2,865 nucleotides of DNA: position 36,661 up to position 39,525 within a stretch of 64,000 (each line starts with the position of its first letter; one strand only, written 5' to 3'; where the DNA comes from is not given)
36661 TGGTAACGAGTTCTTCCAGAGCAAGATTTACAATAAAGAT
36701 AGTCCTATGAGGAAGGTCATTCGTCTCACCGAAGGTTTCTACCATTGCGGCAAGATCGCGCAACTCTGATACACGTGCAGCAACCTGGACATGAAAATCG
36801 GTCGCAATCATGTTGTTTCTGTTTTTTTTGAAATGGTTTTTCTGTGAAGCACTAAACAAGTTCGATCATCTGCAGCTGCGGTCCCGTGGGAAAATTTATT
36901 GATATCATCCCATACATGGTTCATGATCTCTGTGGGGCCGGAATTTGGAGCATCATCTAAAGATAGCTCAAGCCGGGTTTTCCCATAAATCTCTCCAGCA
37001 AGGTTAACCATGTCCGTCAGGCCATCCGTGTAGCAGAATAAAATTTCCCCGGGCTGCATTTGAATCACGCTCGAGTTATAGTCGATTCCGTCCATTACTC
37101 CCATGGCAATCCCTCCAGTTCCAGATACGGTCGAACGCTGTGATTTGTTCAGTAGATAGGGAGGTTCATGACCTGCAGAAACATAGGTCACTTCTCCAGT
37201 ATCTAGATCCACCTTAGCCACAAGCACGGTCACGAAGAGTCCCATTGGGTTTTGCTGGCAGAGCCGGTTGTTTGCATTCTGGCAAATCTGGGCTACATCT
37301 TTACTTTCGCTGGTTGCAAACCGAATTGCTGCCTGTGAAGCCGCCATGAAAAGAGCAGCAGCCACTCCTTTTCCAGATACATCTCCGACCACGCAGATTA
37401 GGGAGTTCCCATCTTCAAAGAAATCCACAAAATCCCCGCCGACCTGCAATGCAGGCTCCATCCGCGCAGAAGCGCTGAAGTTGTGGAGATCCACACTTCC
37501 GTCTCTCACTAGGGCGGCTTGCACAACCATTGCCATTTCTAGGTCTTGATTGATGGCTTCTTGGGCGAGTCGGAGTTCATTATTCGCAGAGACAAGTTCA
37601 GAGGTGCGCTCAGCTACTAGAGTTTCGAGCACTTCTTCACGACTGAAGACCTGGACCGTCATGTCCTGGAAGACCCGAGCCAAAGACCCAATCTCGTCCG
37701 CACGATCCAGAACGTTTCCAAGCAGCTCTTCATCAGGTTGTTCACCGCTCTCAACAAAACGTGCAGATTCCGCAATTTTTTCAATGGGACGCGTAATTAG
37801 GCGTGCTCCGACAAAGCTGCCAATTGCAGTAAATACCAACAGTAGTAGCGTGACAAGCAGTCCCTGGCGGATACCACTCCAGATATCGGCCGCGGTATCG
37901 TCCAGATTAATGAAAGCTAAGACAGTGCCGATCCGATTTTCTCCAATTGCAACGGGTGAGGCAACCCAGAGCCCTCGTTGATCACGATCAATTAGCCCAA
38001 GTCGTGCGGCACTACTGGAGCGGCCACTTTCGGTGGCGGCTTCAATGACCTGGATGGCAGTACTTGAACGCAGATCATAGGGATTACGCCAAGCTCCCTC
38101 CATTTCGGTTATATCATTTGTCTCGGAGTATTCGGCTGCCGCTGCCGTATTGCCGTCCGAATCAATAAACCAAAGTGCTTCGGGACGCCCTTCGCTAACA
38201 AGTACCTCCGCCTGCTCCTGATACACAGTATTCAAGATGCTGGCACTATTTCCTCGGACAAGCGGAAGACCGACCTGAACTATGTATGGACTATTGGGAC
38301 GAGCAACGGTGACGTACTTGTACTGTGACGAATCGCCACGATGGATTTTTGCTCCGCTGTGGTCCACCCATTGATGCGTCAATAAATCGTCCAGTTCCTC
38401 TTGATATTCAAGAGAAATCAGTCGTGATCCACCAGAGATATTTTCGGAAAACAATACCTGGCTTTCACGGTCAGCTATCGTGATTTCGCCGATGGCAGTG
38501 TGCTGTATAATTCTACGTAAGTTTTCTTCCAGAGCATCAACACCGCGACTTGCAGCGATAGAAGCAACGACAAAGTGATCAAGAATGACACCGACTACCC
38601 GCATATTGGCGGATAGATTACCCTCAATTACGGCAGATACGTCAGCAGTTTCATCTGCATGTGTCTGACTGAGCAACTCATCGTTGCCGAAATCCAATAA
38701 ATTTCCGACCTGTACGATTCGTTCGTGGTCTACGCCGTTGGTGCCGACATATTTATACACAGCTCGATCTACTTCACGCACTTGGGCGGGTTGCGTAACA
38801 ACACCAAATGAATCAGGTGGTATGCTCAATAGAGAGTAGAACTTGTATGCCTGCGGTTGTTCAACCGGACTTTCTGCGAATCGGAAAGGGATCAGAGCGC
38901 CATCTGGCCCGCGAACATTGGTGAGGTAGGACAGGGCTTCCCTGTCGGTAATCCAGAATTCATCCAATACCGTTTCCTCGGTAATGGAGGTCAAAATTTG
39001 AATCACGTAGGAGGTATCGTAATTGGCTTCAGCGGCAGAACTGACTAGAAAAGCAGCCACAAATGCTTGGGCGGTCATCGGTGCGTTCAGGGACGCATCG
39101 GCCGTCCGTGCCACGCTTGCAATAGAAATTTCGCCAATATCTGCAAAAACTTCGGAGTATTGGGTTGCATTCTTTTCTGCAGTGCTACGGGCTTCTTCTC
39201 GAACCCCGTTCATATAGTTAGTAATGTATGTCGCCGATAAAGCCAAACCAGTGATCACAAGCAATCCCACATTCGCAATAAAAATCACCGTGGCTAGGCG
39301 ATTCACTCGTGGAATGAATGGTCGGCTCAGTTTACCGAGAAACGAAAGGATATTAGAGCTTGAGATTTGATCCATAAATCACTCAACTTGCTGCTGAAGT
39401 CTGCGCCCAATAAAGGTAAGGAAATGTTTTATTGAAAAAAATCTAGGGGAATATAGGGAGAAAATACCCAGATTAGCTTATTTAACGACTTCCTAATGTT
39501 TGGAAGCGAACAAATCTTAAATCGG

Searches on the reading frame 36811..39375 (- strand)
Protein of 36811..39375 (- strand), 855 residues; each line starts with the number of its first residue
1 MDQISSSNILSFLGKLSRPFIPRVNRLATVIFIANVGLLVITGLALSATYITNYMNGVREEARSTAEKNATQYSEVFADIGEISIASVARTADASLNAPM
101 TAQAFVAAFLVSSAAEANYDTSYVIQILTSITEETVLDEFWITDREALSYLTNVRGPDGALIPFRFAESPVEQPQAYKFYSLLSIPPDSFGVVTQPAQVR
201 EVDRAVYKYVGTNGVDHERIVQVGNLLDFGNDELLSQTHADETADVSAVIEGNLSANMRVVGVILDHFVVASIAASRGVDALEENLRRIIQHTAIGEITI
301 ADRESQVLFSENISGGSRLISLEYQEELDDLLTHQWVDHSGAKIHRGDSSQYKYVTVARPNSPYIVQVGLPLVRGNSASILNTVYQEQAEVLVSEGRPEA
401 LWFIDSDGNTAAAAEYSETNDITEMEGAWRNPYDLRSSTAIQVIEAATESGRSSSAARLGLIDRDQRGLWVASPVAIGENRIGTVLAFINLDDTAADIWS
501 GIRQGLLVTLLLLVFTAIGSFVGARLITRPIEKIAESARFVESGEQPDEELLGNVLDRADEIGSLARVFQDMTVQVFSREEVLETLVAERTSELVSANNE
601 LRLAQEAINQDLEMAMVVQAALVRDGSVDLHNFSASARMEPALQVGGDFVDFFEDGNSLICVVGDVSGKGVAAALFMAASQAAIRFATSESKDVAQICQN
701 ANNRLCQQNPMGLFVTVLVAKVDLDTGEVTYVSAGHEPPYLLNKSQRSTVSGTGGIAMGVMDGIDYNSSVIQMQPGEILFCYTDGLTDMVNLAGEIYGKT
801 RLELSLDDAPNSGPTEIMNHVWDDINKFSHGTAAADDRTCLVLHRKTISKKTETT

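Call 79: search_protein_families(library=ncbifam, proteins=[window:36811-39375:-], max_evalue=1e-10)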
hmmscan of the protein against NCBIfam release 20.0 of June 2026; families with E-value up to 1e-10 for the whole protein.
window:36811-39375:- (855 aa): 2 families
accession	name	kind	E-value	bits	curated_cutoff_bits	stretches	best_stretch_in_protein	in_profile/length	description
NF038263.1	prot_phos_SiaA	equivalog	6.1e-28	97.7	700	1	508-810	315-622/658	biofilm regulation protein phosphatase SiaA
NF045505.1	RR_RssB_Pseudo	equivalog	3.5e-12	46.1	700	1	592-790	136-342/394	two-component system response regulator RssB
